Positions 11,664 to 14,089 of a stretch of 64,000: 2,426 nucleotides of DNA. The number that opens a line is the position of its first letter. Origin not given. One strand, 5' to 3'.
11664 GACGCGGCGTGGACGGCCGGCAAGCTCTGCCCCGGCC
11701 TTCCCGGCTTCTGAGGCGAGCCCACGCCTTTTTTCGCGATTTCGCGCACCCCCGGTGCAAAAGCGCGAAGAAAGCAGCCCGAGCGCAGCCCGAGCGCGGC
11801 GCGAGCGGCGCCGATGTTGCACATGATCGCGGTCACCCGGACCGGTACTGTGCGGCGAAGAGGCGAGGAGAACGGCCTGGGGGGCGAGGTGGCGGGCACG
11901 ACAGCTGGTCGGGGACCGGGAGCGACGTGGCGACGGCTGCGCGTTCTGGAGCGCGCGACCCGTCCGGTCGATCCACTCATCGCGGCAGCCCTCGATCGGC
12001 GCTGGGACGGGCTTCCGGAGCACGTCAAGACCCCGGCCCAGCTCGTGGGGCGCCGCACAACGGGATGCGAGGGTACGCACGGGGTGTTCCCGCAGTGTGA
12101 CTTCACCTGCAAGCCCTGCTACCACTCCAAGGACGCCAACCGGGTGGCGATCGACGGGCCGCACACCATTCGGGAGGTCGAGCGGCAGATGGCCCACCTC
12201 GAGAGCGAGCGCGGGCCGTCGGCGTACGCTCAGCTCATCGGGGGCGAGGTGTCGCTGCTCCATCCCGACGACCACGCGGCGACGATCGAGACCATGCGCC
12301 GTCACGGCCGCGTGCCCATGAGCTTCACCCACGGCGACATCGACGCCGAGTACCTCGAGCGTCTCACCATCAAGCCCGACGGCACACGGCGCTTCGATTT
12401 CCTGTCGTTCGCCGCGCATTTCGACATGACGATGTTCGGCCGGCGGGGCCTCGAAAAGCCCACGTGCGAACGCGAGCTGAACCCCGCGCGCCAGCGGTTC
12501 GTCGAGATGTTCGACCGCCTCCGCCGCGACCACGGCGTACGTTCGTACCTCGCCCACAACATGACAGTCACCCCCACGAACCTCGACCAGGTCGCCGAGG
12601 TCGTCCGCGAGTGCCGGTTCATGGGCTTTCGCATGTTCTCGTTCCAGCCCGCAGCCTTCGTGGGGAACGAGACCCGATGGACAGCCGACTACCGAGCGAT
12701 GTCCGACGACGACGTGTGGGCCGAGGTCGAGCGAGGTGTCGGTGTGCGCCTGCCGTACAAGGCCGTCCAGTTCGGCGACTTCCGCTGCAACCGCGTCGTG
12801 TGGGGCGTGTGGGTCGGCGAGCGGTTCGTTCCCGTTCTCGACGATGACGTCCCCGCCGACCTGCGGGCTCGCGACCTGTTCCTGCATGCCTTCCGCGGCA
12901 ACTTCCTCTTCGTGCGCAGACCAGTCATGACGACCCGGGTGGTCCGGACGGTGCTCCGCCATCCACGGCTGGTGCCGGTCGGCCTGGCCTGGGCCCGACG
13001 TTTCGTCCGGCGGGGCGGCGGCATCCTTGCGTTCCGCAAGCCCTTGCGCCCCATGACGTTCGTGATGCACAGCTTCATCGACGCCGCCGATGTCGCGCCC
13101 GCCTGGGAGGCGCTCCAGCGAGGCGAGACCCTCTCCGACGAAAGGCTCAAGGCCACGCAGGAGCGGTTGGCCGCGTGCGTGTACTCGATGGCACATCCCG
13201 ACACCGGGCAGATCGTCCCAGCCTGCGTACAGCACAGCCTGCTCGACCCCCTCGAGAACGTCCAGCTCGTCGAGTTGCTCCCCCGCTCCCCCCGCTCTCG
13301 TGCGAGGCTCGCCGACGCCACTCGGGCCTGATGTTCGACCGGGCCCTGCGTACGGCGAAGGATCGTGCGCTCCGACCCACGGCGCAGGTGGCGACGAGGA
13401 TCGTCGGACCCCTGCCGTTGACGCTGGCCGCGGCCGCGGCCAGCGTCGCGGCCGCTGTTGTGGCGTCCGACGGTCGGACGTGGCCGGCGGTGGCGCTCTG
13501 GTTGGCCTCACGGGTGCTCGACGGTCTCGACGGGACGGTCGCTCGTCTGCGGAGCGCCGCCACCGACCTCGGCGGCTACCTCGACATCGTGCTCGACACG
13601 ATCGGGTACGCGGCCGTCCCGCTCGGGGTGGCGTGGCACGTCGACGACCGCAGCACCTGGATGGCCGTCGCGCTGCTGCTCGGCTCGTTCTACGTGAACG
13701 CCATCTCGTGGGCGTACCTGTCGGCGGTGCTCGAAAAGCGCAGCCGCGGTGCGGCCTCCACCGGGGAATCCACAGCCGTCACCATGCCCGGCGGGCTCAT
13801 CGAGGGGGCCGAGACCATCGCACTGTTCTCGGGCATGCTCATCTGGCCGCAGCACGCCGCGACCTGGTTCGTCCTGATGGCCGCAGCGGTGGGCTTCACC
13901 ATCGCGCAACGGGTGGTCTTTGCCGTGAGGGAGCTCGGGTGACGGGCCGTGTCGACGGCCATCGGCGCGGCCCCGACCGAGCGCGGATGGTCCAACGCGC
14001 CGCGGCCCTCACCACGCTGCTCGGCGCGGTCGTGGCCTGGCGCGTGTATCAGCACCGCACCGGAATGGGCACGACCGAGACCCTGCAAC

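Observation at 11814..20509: Eight translationally coupled genes linking a radical SAM enzyme, a YnjF-like CDP-alcohol phosphatidyltransferase, a TVP38/DedA protein, a CxxxxC flavoprotein disulfide reductase and a YnjBCD-like ABC importer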

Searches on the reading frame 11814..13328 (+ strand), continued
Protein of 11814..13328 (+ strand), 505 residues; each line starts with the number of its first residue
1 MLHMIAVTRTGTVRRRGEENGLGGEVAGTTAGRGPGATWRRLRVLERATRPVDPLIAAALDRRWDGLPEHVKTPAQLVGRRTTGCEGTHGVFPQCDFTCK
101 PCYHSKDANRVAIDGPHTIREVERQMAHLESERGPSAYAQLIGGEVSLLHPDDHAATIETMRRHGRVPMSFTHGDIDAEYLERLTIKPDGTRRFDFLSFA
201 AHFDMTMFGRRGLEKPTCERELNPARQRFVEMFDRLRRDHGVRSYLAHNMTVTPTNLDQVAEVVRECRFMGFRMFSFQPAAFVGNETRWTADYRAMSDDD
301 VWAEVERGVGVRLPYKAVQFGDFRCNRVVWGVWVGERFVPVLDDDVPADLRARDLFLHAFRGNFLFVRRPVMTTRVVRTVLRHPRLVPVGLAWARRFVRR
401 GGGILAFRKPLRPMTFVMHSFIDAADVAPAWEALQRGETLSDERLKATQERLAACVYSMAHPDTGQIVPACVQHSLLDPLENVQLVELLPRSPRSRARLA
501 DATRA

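Call 82: find_encoding_contigs(protein=P0199, flank=8000, max_places=1)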
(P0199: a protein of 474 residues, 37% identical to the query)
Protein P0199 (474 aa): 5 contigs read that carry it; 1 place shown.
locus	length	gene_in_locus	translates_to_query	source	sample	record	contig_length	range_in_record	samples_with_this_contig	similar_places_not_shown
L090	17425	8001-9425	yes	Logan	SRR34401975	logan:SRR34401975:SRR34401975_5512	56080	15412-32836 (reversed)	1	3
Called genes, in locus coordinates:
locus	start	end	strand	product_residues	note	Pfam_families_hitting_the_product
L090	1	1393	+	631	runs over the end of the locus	PF06580:His_kinase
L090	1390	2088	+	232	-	PF00072:Response_reg, PF04397:LytTR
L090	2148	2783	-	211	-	PF01209:Ubie_methyltran, PF13489:Methyltransf_23, PF05175:MTS (faint), PF07021:MetW, PF13847:Methyltransf_31, PF08241:Methyltransf_11, PF08242:Methyltransf_12, PF13649:Methyltransf_25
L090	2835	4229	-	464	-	PF00474:SSF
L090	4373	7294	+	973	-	PF13620:CarboxypepD_reg, PF25183:OMP_b-brl_4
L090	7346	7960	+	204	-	PF01066:CDP-OH_P_transf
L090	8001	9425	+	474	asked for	PF04055:Radical_SAM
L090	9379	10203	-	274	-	PF04784:DUF547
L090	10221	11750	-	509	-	PF01134:GIDA (weak), PF01262:AlaDh_PNT_C (faint), PF01266:DAO (faint), PF03486:HI0933_like (faint), PF07992:Pyr_redox_2, PF13738:Pyr_redox_3, PF00070:Pyr_redox, PF02852:Pyr_redox_dim, +2 more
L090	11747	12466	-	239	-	PF09335:VTT_dom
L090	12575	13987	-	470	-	PF02812:ELFV_dehydrog_N, PF00208:ELFV_dehydrog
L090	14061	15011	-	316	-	PF00691:OmpA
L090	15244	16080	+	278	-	PF00756:Esterase (faint), PF20434:BD-FAE, PF00561:Abhydrolase_1 (weak), PF07859:Abhydrolase_3, PF12697:Abhydrolase_6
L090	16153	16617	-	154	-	PF20398:DUF6691, PF04143:Sulf_transp (weak)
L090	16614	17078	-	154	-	PF04143:Sulf_transp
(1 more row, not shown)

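Call 83: find_encoding_contigs(protein=P0250, flank=8000, max_places=1)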
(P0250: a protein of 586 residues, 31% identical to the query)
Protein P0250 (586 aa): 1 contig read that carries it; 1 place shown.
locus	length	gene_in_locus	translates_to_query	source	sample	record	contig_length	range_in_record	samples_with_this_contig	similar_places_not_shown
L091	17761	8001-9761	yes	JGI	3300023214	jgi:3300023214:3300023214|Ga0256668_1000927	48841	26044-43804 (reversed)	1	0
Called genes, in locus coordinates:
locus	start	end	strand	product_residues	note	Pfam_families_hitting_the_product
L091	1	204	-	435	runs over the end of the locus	PF08245:Mur_ligase_M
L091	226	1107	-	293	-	PF17848:Zn_ribbon_ACC (weak), PF01039:Carboxyl_trans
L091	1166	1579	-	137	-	PF00156:Pribosyltran (weak)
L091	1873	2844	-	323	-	PF02517:Rce1-like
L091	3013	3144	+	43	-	-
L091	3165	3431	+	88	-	-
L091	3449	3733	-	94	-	PF10387:DUF2442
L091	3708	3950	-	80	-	PF13711:DUF4160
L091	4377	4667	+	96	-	PF02604:PhdYeFM_antitox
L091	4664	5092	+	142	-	PF01850:PIN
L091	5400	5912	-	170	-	PF13563:2_5_RNA_ligase2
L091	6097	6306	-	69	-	-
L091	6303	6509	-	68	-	PF09720:Unstab_antitox (weak)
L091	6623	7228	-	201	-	-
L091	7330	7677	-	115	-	-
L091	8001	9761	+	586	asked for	PF04055:Radical_SAM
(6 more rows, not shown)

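Call 84: list_cluster_members(proteins=[P0124, P0202, P0209, P0217, P0219, P0229, P0237, P0240, P0245, P0258])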
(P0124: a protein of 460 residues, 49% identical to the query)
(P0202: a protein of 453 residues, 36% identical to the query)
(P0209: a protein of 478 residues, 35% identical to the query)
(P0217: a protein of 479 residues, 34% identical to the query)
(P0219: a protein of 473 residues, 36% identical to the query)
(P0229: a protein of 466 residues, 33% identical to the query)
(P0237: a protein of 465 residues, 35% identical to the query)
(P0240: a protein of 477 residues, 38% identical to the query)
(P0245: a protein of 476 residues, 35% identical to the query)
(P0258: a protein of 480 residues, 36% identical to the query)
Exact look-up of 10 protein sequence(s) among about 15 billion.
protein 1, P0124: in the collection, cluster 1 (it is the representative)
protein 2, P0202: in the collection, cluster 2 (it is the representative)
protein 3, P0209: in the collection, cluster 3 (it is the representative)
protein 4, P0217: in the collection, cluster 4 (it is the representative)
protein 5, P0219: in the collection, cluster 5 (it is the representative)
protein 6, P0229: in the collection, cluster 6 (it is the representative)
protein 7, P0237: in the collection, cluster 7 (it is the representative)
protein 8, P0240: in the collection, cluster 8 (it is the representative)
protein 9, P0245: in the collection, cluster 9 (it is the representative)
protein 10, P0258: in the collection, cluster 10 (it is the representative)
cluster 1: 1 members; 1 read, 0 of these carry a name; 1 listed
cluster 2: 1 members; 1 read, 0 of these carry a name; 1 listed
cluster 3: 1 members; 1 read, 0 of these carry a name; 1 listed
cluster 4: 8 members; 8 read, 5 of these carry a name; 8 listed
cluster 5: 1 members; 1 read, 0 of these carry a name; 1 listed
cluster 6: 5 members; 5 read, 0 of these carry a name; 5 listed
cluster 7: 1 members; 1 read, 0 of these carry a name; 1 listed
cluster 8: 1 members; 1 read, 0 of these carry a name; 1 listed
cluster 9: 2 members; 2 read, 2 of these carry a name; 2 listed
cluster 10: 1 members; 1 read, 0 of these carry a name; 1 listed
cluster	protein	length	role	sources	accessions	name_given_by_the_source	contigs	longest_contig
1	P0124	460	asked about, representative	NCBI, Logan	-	-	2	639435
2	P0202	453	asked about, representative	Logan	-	-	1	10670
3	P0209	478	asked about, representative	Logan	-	-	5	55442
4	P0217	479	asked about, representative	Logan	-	-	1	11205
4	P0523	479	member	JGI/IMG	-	MoaA/NifB/PqqE/SkfB family radical SAM enzyme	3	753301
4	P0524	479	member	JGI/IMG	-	MoaA/NifB/PqqE/SkfB family radical SAM enzyme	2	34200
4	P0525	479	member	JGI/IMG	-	MoaA/NifB/PqqE/SkfB family radical SAM enzyme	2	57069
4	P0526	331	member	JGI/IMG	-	hypothetical protein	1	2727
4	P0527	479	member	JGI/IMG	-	MoaA/NifB/PqqE/SkfB family radical SAM enzyme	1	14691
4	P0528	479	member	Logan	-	-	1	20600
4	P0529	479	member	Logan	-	-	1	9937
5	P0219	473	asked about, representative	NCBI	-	-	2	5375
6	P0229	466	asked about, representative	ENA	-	-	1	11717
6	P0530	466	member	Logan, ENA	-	-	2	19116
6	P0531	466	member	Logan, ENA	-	-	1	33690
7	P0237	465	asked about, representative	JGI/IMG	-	-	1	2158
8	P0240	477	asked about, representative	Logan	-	-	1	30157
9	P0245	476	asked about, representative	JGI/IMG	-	hypothetical protein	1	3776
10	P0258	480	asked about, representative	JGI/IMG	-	-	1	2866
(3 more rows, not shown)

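Call 85: find_encoding_contigs(protein=P0209, flank=8000, max_places=1)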
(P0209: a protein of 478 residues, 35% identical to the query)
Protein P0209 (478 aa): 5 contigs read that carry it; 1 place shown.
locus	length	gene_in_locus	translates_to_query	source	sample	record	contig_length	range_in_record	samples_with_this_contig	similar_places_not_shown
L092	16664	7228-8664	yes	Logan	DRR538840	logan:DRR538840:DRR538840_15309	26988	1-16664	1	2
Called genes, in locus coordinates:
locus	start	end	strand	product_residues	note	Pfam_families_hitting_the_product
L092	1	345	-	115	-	?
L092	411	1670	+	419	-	PF00079:Serpin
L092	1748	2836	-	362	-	PF07602:DUF1565 (faint), PF05048:NosD, PF13229:Beta_helix, PF05048:NosD (weak)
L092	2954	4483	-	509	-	PF02541:Ppx-GppA, PF21447:Ppx-GppA_III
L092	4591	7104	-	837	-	PF01433:Peptidase_M1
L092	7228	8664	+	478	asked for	PF04055:Radical_SAM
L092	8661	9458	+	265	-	PF04784:DUF547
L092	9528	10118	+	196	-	PF02525:Flavodoxin_2, PF03358:FMN_red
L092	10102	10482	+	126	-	-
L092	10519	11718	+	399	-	PF01717:Meth_synt_2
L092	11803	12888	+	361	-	-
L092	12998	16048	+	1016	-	PF04542:Sigma70_r2, PF07638:Sigma70_ECF (weak), PF04545:Sigma70_r4, PF08281:Sigma70_r4_2, PF00775:Dioxygenase_C (faint), PF13715:CarbopepD_reg_2 (faint), PF13620:CarboxypepD_reg (weak)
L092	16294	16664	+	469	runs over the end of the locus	-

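Call 86: find_encoding_contigs(protein=P0240, flank=8000, max_places=1)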
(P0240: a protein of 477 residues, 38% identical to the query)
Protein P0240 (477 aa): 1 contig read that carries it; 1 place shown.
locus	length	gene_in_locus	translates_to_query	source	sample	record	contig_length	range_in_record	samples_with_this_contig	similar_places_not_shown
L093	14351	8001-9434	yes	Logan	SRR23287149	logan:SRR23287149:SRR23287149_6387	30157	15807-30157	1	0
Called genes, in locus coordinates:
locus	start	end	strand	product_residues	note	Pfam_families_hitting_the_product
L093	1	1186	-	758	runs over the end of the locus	PF13517:FG-GAP_3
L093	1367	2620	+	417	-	-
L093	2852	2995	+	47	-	-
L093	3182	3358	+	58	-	-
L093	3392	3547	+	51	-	-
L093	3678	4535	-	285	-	-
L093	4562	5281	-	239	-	PF02585:PIG-L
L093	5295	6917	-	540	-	PF10079:Rossmann-like_BshC, PF24850:CC_BshC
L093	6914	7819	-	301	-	PF00215:OMPdecase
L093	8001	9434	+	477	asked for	PF04055:Radical_SAM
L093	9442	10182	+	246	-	PF04784:DUF547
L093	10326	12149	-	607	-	PF01839:FG-GAP (faint)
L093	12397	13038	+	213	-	PF07638:Sigma70_ECF (weak), PF04542:Sigma70_r2 (weak)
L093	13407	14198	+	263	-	-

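Call 96: search_protein_families(library=ncbifam, proteins=[P0118], max_evalue=0.00001)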
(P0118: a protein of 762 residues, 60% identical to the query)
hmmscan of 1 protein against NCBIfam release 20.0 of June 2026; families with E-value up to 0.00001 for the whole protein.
P0118 (762 aa): 8 families
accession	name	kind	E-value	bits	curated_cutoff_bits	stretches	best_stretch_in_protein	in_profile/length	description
TIGR04283.1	glyco_like_mftF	equivalog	1.1e-68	231.1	182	1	27-247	1-221/221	TIGR04283 family arsenosugar biosynthesis glycosyltransferase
TIGR03965.1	mycofact_glyco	equivalog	1.7e-12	47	280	1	24-135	73-191/467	mycofactocin biosynthesis glycosyltransferase MftF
NF041875.1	EPS_EpsD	equivalog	4.5e-12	46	370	1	27-202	1-196/325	exopolysaccharide biosynthesis glycosyltransferase EpsD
TIGR03937.1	PgaC_IcaA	equivalog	6.6e-10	38.5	422.3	1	25-136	45-166/407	poly-beta-1,6-N-acetyl-D-glucosamine synthase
NF010496.0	PRK13915.1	equivalog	4.5e-09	35.8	262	1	13-109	19-127/307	glucosyl-3-phosphoglycerate synthase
NF007482.0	PRK10073.1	equivalog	1.5e-07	30.8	423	1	26-119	7-106/334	glycosyltransferase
TIGR04182.1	glyco_TIGR04182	equivalog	3.4e-07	29.9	325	1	27-124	2-98/293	S-layer glycoprotein N-glycosyltransferase AglJ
NF045692.1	OglycostaseCruG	equivalog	1.3e-06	27.7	600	1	9-103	26-130/386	2'-O-glycosyltransferase CruG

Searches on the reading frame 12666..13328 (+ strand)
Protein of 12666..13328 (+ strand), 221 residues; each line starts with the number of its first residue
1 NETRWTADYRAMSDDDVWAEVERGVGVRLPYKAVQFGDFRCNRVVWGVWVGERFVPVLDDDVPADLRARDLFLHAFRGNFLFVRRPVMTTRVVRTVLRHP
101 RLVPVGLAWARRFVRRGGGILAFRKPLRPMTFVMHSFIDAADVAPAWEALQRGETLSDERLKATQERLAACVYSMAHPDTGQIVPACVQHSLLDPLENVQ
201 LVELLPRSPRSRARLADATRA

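Call 93: search_solved_structures(query=A5, max_evalue=10, show_alignments=1)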
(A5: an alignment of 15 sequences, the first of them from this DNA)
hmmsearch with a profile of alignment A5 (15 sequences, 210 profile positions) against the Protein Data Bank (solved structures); distinct sequences matched with E-value up to 10: 7.
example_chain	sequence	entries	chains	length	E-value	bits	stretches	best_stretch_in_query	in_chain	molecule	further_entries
9up5_A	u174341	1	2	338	0.15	14.8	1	44-161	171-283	Lipopolysaccharide assembly protein B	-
2oyp_A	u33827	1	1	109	0.55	13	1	166-180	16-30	Hepatitis A virus cellular receptor 2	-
11kp_B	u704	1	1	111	0.61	12.9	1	54-114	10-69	Double-strand telomeric DNA-binding proteins 1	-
3kaa_A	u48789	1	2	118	0.62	12.8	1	166-180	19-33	Hepatitis A virus cellular receptor 2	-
8wla_A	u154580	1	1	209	0.64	12.8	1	20-68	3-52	GTP-binding protein RHO1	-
9pe1_E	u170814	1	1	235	0.93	12.3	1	21-68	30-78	GTP-binding protein RHO1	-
5giv_A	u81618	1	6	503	0.97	12.2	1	50-88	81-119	Carboxypeptidase 1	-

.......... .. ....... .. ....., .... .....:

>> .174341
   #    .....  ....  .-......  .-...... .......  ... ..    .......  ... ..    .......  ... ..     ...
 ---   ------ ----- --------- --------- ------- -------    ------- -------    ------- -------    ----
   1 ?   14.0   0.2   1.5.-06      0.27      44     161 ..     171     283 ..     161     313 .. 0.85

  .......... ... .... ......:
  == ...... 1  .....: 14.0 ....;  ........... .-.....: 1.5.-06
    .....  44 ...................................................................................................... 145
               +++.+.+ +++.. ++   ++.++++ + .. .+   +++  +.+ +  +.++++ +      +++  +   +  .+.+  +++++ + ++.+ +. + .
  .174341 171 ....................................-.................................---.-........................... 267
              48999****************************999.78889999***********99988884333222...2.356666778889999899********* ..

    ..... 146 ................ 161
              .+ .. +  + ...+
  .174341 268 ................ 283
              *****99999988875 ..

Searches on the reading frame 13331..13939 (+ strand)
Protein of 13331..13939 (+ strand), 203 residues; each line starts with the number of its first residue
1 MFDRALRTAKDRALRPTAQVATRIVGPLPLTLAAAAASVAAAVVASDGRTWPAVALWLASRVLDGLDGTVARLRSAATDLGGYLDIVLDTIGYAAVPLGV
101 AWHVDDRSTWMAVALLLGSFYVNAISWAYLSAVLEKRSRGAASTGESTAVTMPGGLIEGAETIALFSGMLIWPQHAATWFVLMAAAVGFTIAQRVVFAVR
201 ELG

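Call 11: search_protein_families(library=pfam, proteins=[window:13331-13939:+], max_evalue=0.01)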
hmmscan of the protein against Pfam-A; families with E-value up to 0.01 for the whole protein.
window:13331-13939:+ (203 aa): 1 family
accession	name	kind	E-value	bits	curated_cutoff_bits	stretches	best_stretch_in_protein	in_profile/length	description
PF01066.26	CDP-OH_P_transf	-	7.8e-12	46.3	22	1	30-184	7-144/152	CDP-alcohol phosphatidyltransferase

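Call 12: search_protein_families(library=ncbifam, proteins=[window:13331-13939:+], max_evalue=0.01)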
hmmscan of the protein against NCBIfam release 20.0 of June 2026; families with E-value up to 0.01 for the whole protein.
window:13331-13939:+ (203 aa): 6 families
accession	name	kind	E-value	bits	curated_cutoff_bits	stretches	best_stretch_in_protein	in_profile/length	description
NF040950.1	archin_ph_syn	equivalog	1.1e-15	57.9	180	1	6-202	4-191/191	archaetidylinositol phosphate synthase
NF045883.1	PIPSynth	equivalog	3e-12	46.6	170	1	6-200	3-194/197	phosphatidylinositol phosphate synthase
NF041135.1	IPPtranDIPPsyn_Thcocales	equivalog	3.7e-08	32.8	580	1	25-128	250-355/419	bifunctional L-myo-inositol-1-phosphate cytidylyltransferase/CDP-L-myo-inositol myo-inositolphosphotransferase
TIGR00473.1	pssA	equivalog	4.6e-08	33.3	107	1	40-117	10-89/153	CDP-diacylglycerol--serine O-phosphatidyltransferase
TIGR04217.1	archae_ser_T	exception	4.9e-05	23.2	200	1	30-103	13-85/221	archaetidylserine synthase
TIGR00560.1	pgsA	equivalog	0.0097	16.4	109.1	0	49-192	32-161/183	CDP-diacylglycerol--glycerol-3-phosphate 3-phosphatidyltransferase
